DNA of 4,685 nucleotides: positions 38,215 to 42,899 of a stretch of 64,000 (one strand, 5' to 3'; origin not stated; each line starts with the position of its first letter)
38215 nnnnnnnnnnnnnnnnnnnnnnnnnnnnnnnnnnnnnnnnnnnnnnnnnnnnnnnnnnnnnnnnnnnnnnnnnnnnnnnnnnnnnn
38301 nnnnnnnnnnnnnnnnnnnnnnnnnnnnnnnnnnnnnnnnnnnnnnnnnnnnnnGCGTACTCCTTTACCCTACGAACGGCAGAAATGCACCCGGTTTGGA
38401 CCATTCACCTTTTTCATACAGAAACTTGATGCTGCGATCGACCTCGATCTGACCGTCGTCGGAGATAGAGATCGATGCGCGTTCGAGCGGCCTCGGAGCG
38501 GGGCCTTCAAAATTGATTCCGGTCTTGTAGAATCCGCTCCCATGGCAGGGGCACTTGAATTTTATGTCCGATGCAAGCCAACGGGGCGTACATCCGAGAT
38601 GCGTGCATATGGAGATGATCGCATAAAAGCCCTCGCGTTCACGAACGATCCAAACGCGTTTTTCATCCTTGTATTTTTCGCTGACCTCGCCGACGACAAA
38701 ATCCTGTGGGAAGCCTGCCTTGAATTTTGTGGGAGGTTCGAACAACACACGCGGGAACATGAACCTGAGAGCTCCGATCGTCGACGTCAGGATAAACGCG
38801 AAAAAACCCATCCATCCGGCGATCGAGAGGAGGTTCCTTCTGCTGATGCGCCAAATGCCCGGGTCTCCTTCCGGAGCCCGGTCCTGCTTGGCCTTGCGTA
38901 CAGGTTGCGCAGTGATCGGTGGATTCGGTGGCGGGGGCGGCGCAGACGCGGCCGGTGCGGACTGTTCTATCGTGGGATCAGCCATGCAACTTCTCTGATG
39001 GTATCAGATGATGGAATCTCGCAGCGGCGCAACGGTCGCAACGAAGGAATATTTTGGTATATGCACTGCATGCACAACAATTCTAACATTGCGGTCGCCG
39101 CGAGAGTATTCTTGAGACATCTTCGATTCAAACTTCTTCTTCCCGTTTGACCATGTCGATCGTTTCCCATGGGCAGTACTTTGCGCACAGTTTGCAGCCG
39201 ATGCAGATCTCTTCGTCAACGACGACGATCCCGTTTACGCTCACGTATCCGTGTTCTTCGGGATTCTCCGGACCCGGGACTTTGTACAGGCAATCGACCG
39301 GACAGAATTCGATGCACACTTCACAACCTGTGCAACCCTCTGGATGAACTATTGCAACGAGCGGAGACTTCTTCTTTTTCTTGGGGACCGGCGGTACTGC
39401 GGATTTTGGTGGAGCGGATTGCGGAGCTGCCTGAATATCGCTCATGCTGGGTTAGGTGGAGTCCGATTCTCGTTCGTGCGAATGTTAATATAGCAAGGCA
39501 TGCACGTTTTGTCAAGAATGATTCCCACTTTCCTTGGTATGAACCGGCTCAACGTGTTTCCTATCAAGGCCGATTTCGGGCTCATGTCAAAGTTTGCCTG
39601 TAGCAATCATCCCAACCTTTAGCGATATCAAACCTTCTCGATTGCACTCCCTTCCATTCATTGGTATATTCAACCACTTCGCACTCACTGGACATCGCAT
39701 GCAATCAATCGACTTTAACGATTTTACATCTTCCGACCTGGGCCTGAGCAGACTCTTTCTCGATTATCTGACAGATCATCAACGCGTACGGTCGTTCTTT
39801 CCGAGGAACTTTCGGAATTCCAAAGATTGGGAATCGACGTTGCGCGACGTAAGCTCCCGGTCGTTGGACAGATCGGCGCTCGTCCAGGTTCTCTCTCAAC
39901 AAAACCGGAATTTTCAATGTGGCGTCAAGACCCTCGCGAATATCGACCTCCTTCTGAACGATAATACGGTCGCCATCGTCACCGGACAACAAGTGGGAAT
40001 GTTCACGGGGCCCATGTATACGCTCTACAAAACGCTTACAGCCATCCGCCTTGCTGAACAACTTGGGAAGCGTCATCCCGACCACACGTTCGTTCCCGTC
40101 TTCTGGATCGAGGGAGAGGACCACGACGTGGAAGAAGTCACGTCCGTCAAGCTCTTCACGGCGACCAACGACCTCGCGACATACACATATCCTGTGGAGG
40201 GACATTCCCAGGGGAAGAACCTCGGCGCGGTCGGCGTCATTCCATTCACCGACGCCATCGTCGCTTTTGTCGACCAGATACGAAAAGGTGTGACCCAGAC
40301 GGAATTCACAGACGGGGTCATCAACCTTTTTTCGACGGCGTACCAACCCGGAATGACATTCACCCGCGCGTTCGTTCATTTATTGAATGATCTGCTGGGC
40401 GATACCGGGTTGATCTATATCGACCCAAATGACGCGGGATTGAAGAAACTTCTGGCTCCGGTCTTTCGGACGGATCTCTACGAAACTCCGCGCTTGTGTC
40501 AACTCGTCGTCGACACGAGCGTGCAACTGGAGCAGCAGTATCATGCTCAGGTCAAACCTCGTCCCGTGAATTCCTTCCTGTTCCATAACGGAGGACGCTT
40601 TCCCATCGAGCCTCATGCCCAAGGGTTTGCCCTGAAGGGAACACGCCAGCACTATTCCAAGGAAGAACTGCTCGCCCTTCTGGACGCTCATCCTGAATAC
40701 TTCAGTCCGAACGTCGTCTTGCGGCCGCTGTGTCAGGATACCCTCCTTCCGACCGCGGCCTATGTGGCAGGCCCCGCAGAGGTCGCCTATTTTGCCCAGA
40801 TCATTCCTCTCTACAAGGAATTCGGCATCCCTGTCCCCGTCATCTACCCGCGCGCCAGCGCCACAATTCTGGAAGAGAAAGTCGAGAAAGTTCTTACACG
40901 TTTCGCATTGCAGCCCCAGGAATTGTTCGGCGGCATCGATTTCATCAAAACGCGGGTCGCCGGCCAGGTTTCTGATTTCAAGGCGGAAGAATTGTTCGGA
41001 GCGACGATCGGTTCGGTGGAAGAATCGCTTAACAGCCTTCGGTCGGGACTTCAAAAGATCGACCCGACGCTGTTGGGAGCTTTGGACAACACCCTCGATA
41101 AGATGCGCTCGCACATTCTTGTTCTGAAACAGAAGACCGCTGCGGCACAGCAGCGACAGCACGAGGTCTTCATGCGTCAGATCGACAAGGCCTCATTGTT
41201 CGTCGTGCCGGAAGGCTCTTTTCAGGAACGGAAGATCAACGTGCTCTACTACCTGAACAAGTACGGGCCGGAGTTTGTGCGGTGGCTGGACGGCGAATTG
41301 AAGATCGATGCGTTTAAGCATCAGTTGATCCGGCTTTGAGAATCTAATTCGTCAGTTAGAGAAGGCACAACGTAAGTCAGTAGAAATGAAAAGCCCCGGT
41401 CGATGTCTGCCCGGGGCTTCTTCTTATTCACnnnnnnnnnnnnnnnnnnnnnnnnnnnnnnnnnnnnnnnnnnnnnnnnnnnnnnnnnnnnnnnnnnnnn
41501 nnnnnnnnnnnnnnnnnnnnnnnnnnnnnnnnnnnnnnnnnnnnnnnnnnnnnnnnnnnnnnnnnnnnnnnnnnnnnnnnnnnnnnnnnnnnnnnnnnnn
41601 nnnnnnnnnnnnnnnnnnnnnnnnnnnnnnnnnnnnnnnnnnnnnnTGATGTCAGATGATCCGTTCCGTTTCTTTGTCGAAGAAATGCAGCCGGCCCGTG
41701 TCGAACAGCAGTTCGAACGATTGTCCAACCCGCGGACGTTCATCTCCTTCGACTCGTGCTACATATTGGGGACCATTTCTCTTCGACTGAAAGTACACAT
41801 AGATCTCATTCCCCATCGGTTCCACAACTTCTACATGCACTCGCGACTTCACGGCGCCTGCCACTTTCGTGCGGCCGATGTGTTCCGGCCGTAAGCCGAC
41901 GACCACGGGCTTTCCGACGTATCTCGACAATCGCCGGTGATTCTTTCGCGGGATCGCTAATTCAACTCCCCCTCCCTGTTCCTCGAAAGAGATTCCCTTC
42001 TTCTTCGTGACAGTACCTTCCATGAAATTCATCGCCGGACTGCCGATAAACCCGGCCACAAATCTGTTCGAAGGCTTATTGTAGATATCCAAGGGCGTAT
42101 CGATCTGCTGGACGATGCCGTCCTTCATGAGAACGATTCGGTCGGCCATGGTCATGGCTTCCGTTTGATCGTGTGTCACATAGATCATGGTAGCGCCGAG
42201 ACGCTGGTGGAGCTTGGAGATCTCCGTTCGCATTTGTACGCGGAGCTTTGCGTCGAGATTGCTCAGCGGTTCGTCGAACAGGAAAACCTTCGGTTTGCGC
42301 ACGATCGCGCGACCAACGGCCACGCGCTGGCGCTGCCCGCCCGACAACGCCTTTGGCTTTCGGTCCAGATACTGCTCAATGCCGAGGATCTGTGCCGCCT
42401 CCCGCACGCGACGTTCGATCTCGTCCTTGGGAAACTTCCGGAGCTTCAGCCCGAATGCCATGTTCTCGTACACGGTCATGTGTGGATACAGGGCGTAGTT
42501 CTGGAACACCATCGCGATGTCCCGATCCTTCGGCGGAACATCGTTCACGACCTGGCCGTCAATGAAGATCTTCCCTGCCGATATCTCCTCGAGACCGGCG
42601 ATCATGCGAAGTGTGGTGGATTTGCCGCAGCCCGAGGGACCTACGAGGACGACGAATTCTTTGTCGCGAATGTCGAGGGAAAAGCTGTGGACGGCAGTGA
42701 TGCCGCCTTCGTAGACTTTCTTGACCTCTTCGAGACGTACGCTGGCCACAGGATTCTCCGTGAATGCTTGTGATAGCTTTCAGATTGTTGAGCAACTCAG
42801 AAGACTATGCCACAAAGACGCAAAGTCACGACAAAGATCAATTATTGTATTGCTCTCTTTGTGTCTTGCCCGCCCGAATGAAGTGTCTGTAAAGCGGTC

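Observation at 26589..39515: Complete quinol-to-oxygen chain plus heme A biosynthesis encoded as one 15-gene minus-strand block behind a single near-consensus promoter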

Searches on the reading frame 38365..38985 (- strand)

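Call 3: search_protein_families(library=pfam, proteins=[window:38365-38985:-], max_evalue=0.01)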
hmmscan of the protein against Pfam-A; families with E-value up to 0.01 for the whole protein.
window:38365-38985:- (206 aa): 1 family
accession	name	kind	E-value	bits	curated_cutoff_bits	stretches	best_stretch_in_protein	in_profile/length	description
PF00355.32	Rieske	-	3.5e-09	36.9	20.3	1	94-168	9-85/88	Rieske [2Fe-2S] domain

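Call 34: search_protein_families(library=ncbifam, proteins=[window:38365-38985:-], max_evalue=0.01)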
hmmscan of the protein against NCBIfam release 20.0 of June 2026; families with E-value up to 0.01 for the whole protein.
window:38365-38985:- (206 aa): 9 families
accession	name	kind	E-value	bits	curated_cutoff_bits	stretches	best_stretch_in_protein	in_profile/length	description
NF045928.1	Cytb6fFeSPetC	equivalog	2.6e-18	66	250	1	121-182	102-163/179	cytochrome b6-f complex iron-sulfur subunit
NF010001.0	PRK13474.1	subfamily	2.7e-17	62.7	154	1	120-177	100-157/178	cytochrome b6-f complex iron-sulfur subunit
TIGR01416.1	Rieske_proteo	equivalog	2.1e-16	60.5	97.4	1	112-181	101-174/176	ubiquinol-cytochrome c reductase iron-sulfur subunit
NF050121.1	bc1_QcrA_actin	exception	3.1e-08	33.5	275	1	117-180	237-303/319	cytochrome bc1 complex Rieske iron-sulfur subunit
NF041174.1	SDX_Thmprot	equivalog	1.2e-06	28.6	170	1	99-162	15-80/109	sulredoxin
TIGR02694.1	arsenite_ox_S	equivalog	1.5e-05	24.9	95.65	1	122-180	53-113/129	arsenate reductase (azurin) small subunit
NF007422.0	PRK09965.1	equivalog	9.6e-05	22.4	113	1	99-183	15-99/106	bifunctional 3-phenylpropionate/cinnamic acid dioxygenase ferredoxin subunit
NF042948.2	3PPDioc_HcaC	equivalog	0.00072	19.8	150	1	106-177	22-96/105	3-phenylpropionate/cinnamic acid dioxygenase ferredoxin subunit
TIGR03171.1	soxL2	equivalog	0.0092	15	582.1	0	120-137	178-195/321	Rieske iron-sulfur protein SoxL2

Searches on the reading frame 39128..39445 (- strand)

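Call 3: search_protein_families(library=pfam, proteins=[window:39128-39445:-], max_evalue=0.01)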
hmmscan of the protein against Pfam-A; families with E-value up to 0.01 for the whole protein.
window:39128-39445:- (105 aa): 13 families
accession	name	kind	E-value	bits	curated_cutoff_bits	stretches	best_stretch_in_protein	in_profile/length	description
PF00037.32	Fer4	-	3.2e-12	46.2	21.1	2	74-96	1-23/24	4Fe-4S binding domain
PF14697.11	Fer4_21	-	3.8e-11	43.4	35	2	73-98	33-59/59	4Fe-4S dicluster domain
PF12838.12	Fer4_7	-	1.4e-10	41.9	27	2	81-103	2-24/52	4Fe-4S dicluster domain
PF12797.12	Fer4_2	-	2.7e-10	39.9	24.5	2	73-93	2-22/22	4Fe-4S binding domain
PF13237.11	Fer4_10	-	5.1e-10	39.6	25.5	2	74-99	2-31/53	4Fe-4S dicluster domain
PF12800.12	Fer4_4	-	1.5e-07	31.6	24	2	35-50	1-16/17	4Fe-4S binding domain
PF12837.12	Fer4_6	-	1.2e-06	28.6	25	1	73-92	1-20/24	4Fe-4S binding domain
PF25160.1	LdpA_Fe-S-bd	-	9.6e-06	25.7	27.6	1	76-100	23-47/49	LdpA Fe-S cluster-binding domain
PF13187.11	Fer4_9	-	1.9e-05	25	27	1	38-93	2-49/52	4Fe-4S dicluster domain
PF13484.11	Fer4_16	-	0.00017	22.7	30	1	38-93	2-65/66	4Fe-4S double cluster binding domain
PF12798.12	Fer4_3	-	0.00099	20.2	27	0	81-93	1-13/15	4Fe-4S binding domain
PF13370.11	Fer4_13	-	0.0015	19.6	24.5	0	76-92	1-17/58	4Fe-4S single cluster domain of Ferredoxin I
PF17179.9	Fer4_22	-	0.0054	18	27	0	33-51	76-94/95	4Fe-4S dicluster domain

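Call 34: search_protein_families(library=ncbifam, proteins=[window:39128-39445:-], max_evalue=0.01)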
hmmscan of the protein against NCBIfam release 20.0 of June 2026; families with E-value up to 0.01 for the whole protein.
window:39128-39445:- (105 aa): 71 families (the best 25 are shown)
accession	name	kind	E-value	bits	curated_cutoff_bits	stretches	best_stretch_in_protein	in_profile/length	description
TIGR01944.1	rnfB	subfamily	4.1e-12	46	68.7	1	23-104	100-168/190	RnfABCDGE type electron transport complex subunit B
NF005415.0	PRK06991.1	equivalog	7.7e-10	38.9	281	2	64-96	70-102/284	electron transport complex subunit RsxB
TIGR02936.1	fdxN_nitrog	equivalog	3.5e-09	36.7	80.55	2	74-102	16-44/91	ferredoxin III, nif-specific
NF003475.0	PRK05113.1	equivalog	3.8e-09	36.7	203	1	32-64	139-171/190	electron transport complex subunit RsxB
NF004540.0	PRK05888.2-1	equivalog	4.5e-09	36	215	1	33-101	41-108/139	NADH-quinone oxidoreductase subunit NuoI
NF042909.1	FMH_DH_FwdF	exception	5.1e-09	35.7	375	1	33-100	135-199/336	tungsten-dependent formylmethanofuran dehydrogenase subunit FwdF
TIGR01971.1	NuoI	subfamily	1.1e-08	34.7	113.05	1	77-103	40-66/121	NADH-quinone oxidoreductase, chain I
TIGR02951.1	DMSO_dmsB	equivalog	1.5e-08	34.9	214.1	1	70-103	86-119/161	DMSO/selenate family reductase complex B subunit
NF045797.1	DsrO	equivalog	2.4e-08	33.7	200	1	65-99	119-153/235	sulfate reduction electron transfer complex DsrMKJOP subunit DsrO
TIGR02179.1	PorD_KorD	subfamily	7e-08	32.5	60.05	1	32-101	21-77/78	2-oxoacid:acceptor oxidoreductase, delta subunit, pyruvate/2-ketoisovalerate family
NF004541.0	PRK05888.2-2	equivalog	7.2e-08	32.4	217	1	70-102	52-84/168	NADH-quinone oxidoreductase subunit NuoI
NF007202.0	PRK09623.1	equivalog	9.9e-08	32.3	166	1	30-102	45-104/105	3-methyl-2-oxobutanoate dehydrogenase subunit delta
NF004914.0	PRK06273.1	equivalog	1.5e-07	31.3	163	1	75-101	47-73/167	ferredoxin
NF045874.1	Vhu_polyferre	exception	1.5e-07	30.5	600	1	21-98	113-176/381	F420-non-reducing hydrogenase associated-polyferredoxin VhuB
NF011569.0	PRK14993.1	equivalog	1.8e-07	30.8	416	1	64-95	115-146/244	tetrathionate reductase subunit TtrB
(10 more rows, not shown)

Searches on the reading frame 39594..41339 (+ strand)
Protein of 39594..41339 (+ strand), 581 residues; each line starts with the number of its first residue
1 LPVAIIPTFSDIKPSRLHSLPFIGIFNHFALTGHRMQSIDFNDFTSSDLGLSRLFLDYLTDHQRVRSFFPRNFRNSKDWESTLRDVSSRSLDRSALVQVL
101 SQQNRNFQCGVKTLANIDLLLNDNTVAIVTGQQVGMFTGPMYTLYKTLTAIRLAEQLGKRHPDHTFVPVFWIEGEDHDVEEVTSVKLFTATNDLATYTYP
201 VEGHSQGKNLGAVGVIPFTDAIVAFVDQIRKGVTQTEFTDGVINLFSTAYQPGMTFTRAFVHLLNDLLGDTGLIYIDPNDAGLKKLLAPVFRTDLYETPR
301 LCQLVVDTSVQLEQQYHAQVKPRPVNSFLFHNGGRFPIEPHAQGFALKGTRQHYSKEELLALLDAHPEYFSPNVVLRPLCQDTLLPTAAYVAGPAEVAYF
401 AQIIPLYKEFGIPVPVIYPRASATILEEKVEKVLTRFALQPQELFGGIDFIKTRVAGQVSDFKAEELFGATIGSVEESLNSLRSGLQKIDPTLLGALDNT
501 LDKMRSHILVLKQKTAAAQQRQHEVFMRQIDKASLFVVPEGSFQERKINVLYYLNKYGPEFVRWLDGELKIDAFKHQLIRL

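Call 59: search_protein_families(library=pfam, proteins=[window:39594-41339:+], max_evalue=0.001)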
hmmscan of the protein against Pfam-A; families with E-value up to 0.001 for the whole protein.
window:39594-41339:+ (581 aa): 2 families
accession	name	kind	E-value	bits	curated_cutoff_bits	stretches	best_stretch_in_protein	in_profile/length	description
PF10079.15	Rossmann-like_BshC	-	6.9e-108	361.8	27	1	49-420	11-379/380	Bacillithiol biosynthesis BshC, N-terminal Rossmann-like domain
PF24850.1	CC_BshC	-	1.1e-30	107.1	27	1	423-581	1-159/159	Bacillithiol biosynthesis BshC, C-terminal coiled-coil domain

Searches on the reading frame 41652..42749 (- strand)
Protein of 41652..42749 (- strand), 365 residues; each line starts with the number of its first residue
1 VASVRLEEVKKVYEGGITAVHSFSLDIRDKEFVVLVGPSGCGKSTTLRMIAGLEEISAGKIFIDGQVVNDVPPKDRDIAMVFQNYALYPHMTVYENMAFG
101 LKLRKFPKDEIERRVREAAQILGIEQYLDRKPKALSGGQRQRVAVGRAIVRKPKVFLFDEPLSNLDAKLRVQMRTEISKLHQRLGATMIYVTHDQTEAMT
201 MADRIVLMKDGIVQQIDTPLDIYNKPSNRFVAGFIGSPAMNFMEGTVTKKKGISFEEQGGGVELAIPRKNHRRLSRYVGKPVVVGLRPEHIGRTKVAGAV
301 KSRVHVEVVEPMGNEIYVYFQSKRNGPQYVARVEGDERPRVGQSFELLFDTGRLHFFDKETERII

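Call 59: search_protein_families(library=pfam, proteins=[window:41652-42749:-], max_evalue=0.001)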
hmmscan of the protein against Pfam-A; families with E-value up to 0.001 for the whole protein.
window:41652-42749:- (365 aa): 7 families
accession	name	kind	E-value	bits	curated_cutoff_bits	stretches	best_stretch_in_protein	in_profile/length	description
PF00005.33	ABC_tran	-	2.2e-34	119.4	25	1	21-162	2-136/137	ABC transporter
PF17912.7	OB_MalK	-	1.2e-16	61.8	27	1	236-291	1-53/53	MalK OB fold domain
PF08402.16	TOBE_2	-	4.4e-06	27.1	21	1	284-357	1-76/76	TOBE domain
PF03215.21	Rad17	-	1.7e-05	25.3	23.8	1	19-97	34-112/186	Rad17 P-loop domain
PF13304.12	AAA_21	-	4.9e-05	24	27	0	32-53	1-22/304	AAA domain, putative AbiEii toxin, Type IV TA system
PF02463.25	SMC_N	-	0.00015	21.7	40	0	29-207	23-213/220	RecF/RecN/SMC N terminal domain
PF13401.12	AAA_22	-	0.00022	22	27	1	29-64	4-33/130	AAA domain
